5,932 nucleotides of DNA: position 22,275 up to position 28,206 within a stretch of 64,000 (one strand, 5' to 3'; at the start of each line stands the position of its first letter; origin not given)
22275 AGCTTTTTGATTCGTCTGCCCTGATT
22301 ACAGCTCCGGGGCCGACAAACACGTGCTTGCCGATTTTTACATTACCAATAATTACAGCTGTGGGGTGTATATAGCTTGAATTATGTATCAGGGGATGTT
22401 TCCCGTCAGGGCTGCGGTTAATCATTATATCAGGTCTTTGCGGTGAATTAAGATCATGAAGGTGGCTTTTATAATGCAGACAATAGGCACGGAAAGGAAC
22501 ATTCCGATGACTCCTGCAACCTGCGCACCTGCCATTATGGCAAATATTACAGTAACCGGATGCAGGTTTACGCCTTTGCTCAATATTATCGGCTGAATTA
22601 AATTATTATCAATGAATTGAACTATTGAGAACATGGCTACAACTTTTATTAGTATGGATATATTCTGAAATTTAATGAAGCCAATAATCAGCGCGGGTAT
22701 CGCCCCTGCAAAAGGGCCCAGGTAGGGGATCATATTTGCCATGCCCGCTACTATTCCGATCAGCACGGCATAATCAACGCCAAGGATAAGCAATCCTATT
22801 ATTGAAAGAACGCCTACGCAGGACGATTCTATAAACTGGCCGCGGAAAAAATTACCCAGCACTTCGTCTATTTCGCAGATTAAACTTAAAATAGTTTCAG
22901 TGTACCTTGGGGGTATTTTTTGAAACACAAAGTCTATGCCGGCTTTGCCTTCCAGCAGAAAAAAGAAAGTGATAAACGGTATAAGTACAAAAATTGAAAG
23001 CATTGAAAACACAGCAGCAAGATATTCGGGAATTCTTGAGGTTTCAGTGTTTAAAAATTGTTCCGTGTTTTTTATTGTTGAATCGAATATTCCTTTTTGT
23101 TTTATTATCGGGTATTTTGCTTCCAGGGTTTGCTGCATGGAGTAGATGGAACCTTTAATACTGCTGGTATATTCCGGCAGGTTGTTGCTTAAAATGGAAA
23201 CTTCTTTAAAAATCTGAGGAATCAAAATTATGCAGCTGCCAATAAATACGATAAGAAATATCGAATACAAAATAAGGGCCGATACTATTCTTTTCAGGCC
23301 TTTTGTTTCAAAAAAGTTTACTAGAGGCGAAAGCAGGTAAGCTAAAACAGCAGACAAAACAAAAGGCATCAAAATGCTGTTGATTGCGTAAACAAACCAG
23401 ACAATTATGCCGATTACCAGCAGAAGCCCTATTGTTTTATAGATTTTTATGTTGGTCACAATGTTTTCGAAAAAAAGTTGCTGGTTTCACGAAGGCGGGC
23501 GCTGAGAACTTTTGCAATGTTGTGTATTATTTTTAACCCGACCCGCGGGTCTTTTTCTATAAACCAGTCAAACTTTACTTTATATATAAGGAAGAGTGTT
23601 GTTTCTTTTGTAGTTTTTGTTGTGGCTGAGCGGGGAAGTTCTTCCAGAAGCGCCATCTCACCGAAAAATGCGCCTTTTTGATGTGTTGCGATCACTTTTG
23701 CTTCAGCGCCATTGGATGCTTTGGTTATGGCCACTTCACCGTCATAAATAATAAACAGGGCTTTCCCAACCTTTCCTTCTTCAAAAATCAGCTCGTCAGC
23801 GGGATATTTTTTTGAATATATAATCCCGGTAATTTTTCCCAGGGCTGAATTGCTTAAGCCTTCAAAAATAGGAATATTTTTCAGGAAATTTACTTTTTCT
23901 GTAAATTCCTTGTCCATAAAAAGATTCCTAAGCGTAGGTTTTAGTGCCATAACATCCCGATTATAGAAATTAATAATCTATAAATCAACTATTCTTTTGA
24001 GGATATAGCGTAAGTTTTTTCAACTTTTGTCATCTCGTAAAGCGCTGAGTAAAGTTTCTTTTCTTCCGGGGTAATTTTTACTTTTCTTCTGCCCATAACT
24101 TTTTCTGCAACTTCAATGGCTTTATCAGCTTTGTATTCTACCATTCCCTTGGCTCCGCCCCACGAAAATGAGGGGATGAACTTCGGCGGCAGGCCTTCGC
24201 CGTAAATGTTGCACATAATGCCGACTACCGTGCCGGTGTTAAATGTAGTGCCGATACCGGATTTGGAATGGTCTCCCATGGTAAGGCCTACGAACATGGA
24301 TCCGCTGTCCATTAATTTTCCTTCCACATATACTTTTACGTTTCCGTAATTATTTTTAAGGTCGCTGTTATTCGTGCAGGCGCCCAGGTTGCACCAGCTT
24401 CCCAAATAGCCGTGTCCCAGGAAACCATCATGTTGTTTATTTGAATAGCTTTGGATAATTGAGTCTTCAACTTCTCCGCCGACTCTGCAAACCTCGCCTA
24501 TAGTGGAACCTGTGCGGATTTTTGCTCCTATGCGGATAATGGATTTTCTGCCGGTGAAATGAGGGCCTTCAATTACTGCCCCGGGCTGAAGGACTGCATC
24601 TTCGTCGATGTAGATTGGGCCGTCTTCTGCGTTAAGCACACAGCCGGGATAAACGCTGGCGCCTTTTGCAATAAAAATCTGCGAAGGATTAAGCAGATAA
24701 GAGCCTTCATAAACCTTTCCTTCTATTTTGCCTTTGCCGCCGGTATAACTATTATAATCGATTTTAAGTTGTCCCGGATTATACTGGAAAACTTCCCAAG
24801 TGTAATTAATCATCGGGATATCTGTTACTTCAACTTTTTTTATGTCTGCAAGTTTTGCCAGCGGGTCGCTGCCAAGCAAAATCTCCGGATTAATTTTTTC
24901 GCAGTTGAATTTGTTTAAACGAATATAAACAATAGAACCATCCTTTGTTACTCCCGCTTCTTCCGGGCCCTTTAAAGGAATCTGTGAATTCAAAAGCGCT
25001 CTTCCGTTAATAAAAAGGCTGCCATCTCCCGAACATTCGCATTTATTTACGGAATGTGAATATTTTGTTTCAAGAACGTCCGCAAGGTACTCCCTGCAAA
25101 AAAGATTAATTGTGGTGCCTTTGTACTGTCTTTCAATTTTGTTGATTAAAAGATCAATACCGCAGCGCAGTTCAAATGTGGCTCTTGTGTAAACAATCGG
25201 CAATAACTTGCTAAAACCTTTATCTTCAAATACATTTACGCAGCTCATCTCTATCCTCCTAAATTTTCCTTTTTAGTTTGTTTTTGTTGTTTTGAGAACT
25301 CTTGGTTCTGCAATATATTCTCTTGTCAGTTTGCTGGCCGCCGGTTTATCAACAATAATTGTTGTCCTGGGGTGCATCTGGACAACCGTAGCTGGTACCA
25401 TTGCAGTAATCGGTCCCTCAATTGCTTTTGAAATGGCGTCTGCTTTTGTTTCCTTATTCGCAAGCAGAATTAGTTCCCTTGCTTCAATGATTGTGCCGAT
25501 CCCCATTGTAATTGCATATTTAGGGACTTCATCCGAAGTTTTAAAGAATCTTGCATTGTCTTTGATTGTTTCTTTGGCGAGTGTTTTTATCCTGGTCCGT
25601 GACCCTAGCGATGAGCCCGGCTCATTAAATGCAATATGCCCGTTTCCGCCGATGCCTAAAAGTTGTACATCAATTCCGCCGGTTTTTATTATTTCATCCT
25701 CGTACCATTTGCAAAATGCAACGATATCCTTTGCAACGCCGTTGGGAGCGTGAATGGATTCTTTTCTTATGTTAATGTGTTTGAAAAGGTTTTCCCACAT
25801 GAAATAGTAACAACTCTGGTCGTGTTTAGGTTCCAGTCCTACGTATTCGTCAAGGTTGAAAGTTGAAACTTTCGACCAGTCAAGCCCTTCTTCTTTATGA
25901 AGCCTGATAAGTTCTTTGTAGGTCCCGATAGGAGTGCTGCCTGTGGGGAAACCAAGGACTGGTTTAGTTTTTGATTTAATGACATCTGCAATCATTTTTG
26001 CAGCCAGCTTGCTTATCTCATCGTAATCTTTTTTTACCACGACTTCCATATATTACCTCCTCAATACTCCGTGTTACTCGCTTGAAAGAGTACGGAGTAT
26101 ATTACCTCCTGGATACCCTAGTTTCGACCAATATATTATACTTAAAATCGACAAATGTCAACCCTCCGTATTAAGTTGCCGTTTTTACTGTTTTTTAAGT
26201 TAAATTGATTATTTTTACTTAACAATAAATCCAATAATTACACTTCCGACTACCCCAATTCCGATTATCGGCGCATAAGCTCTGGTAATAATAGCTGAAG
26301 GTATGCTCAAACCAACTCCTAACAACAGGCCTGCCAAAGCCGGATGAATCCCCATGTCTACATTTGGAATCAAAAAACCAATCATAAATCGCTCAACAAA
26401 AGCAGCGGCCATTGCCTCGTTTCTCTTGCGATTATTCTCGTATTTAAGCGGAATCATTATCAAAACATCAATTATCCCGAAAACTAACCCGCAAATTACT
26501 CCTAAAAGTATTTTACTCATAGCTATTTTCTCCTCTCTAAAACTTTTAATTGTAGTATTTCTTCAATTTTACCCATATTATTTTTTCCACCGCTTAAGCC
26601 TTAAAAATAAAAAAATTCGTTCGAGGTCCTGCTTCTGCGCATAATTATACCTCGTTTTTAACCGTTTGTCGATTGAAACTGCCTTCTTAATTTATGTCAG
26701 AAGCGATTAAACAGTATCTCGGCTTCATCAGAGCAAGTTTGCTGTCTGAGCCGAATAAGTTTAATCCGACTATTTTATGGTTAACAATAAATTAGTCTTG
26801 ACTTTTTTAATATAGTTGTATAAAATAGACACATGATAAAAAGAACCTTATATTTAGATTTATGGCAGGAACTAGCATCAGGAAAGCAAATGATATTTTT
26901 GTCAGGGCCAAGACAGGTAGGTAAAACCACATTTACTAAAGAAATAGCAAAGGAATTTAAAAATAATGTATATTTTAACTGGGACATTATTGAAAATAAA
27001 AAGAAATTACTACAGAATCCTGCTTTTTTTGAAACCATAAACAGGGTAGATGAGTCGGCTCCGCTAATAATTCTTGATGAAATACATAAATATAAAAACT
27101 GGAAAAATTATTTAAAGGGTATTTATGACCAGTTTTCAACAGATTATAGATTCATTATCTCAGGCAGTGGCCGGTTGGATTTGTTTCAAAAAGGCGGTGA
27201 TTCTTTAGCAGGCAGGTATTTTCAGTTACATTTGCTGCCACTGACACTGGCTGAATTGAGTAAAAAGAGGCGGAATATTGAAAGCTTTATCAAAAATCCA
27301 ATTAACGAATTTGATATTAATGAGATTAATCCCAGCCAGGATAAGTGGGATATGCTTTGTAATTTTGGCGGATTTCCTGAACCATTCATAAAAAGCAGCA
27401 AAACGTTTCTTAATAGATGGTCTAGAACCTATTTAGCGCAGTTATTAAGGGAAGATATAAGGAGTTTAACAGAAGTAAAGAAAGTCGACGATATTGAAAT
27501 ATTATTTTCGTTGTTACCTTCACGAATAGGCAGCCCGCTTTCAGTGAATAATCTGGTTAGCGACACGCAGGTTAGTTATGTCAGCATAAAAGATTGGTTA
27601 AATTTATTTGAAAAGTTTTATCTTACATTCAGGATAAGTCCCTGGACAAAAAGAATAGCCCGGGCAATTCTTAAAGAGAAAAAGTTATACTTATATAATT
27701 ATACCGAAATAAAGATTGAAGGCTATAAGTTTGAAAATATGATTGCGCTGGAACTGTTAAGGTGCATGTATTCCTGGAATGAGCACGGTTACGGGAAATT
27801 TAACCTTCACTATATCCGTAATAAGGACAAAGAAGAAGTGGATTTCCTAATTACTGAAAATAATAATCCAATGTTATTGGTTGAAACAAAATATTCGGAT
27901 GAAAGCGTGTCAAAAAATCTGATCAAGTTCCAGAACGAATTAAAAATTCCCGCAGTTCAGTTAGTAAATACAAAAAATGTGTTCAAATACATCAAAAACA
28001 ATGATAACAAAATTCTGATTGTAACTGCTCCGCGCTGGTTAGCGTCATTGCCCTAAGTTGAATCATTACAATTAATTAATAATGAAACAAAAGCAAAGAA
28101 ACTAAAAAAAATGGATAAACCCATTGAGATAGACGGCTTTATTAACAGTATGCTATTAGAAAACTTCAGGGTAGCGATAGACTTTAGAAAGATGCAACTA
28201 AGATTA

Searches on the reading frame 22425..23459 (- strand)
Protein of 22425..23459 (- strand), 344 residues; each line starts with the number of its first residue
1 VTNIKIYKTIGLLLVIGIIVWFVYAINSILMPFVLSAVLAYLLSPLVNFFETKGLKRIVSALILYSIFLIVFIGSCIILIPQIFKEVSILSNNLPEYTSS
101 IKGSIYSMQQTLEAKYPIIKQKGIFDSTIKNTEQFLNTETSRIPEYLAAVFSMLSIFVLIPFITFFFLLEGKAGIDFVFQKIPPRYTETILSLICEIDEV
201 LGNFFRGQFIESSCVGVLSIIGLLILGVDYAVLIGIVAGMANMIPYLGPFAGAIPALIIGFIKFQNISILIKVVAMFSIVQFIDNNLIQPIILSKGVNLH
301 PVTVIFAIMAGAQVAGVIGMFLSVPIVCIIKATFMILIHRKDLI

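Call 33: search_protein_families(library=pfam, proteins=[window:22425-23459:-], max_evalue=0.00001)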
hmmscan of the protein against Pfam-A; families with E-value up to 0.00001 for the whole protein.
window:22425-23459:- (344 aa): 1 family
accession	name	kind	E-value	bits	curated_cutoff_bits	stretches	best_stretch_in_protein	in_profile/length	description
PF01594.21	AI-2E_transport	-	1.5e-72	245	34.3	1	12-334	4-323/327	AI-2E family transporter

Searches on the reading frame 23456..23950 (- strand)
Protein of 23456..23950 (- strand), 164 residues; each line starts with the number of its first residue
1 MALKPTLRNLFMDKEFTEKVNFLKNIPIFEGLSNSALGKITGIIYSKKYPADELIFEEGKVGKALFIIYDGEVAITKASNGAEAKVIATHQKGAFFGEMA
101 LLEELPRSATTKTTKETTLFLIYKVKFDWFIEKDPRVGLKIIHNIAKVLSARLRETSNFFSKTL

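Call 33: search_protein_families(library=pfam, proteins=[window:23456-23950:-], max_evalue=0.00001)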
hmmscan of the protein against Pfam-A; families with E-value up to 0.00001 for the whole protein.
window:23456-23950:- (164 aa): 1 family
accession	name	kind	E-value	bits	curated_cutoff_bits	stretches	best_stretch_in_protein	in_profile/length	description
PF00027.35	cNMP_binding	-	2.1e-19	69.7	27.5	1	47-134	2-89/89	Cyclic nucleotide-binding domain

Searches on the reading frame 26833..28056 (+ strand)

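Call 33: search_protein_families(library=pfam, proteins=[window:26833-28056:+], max_evalue=0.00001)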
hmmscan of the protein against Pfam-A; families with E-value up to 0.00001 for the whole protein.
window:26833-28056:+ (407 aa): 2 families
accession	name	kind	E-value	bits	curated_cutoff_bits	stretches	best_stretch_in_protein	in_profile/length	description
PF13173.12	AAA_14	-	1.8e-30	106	27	1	19-142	3-128/129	AAA domain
PF13635.12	DUF4143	-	1.5e-22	80.5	28.1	1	207-355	2-160/160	Domain of unknown function (DUF4143)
